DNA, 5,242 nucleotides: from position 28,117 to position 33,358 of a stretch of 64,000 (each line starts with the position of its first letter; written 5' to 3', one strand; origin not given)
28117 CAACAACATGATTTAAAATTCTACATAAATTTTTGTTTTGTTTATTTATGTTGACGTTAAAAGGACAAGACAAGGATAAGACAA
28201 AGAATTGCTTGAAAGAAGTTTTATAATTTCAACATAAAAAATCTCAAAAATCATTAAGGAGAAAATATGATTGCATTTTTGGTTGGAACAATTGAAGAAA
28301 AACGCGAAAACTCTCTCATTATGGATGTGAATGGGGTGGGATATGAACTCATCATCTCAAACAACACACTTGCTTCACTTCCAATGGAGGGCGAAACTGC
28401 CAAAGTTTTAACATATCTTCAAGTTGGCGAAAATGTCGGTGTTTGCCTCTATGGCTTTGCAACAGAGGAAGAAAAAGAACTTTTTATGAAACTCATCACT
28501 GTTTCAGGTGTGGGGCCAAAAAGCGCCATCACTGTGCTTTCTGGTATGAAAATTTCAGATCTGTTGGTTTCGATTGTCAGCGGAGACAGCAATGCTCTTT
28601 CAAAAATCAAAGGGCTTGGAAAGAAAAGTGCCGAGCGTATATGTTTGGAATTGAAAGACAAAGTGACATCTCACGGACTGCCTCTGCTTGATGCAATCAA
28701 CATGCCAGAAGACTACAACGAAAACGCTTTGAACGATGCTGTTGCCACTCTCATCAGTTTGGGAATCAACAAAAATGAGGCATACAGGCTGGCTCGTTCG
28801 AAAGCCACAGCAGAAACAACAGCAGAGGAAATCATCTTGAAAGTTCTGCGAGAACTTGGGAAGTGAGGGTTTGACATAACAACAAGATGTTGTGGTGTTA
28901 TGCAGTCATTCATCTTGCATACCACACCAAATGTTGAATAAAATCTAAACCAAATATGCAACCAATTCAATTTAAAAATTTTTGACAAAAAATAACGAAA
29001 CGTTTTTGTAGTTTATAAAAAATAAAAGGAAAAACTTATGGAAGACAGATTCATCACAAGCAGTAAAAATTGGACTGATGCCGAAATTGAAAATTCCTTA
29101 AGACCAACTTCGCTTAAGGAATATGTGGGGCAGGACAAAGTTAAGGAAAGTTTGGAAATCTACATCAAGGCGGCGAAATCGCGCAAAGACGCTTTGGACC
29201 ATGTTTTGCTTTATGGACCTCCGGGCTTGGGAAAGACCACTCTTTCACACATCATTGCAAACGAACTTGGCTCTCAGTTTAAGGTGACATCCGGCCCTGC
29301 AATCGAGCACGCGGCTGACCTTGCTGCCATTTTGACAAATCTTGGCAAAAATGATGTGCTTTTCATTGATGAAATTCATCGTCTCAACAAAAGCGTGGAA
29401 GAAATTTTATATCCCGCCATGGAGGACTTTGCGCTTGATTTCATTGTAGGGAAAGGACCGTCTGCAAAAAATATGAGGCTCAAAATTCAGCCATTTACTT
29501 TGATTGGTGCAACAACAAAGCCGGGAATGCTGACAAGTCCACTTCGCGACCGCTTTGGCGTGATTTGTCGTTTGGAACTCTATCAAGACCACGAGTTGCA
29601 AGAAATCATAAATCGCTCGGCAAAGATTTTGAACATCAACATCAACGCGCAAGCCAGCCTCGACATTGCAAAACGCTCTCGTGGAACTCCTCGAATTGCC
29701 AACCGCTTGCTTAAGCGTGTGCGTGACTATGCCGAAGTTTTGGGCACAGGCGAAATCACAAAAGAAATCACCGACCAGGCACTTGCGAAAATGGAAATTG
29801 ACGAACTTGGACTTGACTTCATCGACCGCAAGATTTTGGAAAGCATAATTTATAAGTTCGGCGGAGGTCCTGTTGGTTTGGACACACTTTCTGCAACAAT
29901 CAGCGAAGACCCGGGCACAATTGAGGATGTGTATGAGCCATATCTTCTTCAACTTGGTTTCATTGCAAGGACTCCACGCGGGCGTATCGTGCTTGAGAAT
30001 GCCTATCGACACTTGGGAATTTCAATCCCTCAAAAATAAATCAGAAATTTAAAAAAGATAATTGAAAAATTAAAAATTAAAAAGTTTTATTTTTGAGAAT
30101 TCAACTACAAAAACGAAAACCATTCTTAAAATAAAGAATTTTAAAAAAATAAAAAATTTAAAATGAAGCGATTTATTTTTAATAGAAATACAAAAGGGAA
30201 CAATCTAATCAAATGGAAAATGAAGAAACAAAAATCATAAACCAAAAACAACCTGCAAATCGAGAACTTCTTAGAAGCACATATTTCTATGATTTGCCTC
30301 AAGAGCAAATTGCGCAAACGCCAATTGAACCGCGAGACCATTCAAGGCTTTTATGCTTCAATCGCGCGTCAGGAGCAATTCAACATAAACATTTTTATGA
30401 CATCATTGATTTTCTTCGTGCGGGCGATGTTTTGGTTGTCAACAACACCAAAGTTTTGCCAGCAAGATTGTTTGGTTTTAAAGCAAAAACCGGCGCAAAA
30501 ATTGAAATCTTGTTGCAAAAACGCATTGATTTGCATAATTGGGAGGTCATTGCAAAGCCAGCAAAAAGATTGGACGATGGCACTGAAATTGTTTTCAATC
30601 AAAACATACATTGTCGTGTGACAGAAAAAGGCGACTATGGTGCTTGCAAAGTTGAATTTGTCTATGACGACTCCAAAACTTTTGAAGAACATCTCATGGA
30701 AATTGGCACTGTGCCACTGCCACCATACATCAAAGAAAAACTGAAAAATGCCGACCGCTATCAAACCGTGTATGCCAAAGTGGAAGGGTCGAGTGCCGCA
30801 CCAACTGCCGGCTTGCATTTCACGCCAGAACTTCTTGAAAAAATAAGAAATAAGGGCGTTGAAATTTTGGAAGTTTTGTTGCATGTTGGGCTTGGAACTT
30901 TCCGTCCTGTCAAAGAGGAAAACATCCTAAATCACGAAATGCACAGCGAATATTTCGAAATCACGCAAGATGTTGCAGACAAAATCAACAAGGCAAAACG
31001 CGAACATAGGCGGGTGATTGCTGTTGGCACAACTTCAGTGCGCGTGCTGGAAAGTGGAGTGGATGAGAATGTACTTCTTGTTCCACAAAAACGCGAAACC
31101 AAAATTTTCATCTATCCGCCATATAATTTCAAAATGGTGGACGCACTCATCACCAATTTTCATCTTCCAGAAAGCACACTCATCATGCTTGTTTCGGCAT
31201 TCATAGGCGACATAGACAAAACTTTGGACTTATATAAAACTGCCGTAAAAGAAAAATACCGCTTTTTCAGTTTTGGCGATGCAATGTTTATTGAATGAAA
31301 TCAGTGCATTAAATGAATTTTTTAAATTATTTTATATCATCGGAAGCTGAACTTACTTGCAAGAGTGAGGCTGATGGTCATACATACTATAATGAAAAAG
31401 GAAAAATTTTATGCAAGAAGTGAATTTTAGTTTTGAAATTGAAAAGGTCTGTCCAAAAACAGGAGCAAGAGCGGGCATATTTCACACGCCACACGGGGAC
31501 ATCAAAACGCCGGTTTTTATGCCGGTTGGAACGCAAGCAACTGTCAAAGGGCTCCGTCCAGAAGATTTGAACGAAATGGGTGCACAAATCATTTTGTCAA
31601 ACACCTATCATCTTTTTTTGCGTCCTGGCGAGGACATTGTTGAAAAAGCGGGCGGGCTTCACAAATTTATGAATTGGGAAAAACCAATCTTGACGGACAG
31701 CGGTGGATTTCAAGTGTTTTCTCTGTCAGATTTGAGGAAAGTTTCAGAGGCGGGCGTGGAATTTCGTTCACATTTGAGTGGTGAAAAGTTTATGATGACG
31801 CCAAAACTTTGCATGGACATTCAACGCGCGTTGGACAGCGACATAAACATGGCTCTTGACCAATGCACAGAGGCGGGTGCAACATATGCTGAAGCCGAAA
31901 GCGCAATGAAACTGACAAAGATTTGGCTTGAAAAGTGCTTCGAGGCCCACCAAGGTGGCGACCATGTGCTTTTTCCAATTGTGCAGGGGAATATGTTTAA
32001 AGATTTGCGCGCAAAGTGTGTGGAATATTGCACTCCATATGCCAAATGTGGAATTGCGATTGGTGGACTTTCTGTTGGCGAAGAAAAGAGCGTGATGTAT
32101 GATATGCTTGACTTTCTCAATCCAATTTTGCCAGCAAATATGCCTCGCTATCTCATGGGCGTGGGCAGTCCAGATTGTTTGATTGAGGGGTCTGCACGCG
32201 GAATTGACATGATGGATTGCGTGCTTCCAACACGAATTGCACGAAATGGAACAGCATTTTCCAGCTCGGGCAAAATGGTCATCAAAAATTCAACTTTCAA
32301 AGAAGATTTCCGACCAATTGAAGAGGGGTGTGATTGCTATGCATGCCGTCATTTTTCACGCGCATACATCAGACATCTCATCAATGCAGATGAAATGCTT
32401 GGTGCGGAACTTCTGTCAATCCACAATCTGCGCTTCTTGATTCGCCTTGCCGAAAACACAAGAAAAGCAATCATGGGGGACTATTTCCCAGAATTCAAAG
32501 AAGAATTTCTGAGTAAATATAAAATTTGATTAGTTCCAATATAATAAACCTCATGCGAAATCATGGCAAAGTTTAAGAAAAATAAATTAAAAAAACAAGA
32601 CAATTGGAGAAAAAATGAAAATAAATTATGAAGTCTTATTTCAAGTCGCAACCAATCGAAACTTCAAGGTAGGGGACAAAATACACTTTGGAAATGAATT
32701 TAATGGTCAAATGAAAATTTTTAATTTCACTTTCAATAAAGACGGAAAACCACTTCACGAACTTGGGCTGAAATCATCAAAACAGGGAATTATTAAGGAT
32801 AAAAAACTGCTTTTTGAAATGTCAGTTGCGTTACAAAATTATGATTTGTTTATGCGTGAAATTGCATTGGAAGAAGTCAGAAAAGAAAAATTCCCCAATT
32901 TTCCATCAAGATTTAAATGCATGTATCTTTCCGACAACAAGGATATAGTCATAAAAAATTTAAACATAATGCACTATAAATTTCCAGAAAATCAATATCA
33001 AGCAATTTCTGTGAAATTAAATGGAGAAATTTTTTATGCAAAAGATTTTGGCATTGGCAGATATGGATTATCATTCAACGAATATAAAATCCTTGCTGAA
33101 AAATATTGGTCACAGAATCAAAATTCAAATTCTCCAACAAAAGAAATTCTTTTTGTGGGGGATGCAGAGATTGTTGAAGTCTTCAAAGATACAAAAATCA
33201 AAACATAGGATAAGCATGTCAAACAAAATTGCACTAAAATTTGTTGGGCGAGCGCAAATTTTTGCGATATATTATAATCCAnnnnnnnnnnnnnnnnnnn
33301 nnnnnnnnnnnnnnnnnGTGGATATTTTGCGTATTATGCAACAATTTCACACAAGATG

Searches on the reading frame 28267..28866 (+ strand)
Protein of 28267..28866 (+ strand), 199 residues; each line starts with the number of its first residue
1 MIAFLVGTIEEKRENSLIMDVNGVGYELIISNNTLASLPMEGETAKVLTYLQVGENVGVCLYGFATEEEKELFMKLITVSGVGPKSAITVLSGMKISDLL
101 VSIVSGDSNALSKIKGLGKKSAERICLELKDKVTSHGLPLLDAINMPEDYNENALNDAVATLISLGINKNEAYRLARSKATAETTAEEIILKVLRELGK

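Call 16: search_protein_families(library=ncbifam, proteins=[window:28267-28866:+])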
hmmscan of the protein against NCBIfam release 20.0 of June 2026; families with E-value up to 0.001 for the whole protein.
window:28267-28866:+ (199 aa): 2 families
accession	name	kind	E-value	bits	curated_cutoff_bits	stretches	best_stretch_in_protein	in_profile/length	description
TIGR00084.2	ruvA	equivalog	1.8e-52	177.9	85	1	1-194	1-201/202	Holliday junction branch migration protein RuvA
NF011194.0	PRK14600.1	equivalog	1.2e-29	103.4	180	1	1-198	1-187/188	Holliday junction branch migration protein RuvA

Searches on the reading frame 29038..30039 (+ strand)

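Call 16: search_protein_families(library=ncbifam, proteins=[window:29038-30039:+])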
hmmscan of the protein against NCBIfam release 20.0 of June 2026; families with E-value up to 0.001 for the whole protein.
window:29038-30039:+ (333 aa): 49 families (the best 25 are shown)
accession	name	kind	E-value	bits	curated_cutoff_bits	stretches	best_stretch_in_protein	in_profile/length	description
NF000868.0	PRK00080.1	equivalog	3.1e-155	516.1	282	1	12-329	10-327/330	Holliday junction branch migration DNA helicase RuvB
TIGR00635.1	ruvB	equivalog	1.5e-142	474.1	299.05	1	25-327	2-304/305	Holliday junction branch migration DNA helicase RuvB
NF009881.0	PRK13341.1-2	equivalog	5.6e-18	64.2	651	1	11-132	12-137/736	AAA family ATPase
NF009882.0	PRK13341.1-3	equivalog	8.4e-17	60.5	1197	1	14-136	17-143/734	AAA family ATPase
NF009883.0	PRK13341.1-4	equivalog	1.5e-15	56.1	668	1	13-136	17-144/729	AAA family ATPase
TIGR02903.1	spore_lon_C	equivalog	2.5e-12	46.1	678.8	1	14-76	141-198/615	Lon family ATP-dependent protease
NF003230.0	PRK04195.1-6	equivalog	1.5e-11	43.7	441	1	21-78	8-64/494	replication factor C large subunit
NF003229.0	PRK04195.1-5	equivalog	2.5e-11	43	280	1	22-80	12-71/413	replication factor C large subunit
NF009880.0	PRK13341.1-1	equivalog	3.4e-11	42.2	891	1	17-220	8-195/599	AAA family ATPase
NF003233.0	PRK04195.2-3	equivalog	1.1e-10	41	471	1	20-81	6-66/504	replication factor C large subunit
TIGR02902.1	spore_lonB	equivalog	1.2e-10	40.6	723.3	1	19-76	57-109/531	ATP-dependent protease LonB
NF001679.0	PRK00440.1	equivalog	1.2e-09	37.7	303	1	21-77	12-63/322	replication factor C small subunit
NF011523.0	PRK14962.1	equivalog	1.2e-09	37.5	576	1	21-88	8-71/474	DNA polymerase III subunits gamma and tau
TIGR02397.1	dnaX_nterm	equivalog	3e-09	36.6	250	1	20-88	7-71/355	DNA polymerase III subunit gamma/tau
NF003226.0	PRK04195.1-1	equivalog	3e-09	36.3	588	1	21-77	8-64/405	replication factor C large subunit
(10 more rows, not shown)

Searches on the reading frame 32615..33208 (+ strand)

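Call 16: search_protein_families(library=ncbifam, proteins=[window:32615-33208:+])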
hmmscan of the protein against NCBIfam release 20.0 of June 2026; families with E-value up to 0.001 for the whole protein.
window:32615-33208:+ (197 aa): 0 families

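Call 52: search_protein_families(library=pfam, proteins=[window:32615-33208:+], max_evalue=0.01)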
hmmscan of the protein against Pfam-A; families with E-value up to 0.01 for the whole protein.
window:32615-33208:+ (197 aa): 1 family
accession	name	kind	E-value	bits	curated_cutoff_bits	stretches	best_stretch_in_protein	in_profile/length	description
PF10386.15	DUF2441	-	8.5e-15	55.4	25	1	72-166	46-140/141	Protein of unknown function (DUF2441)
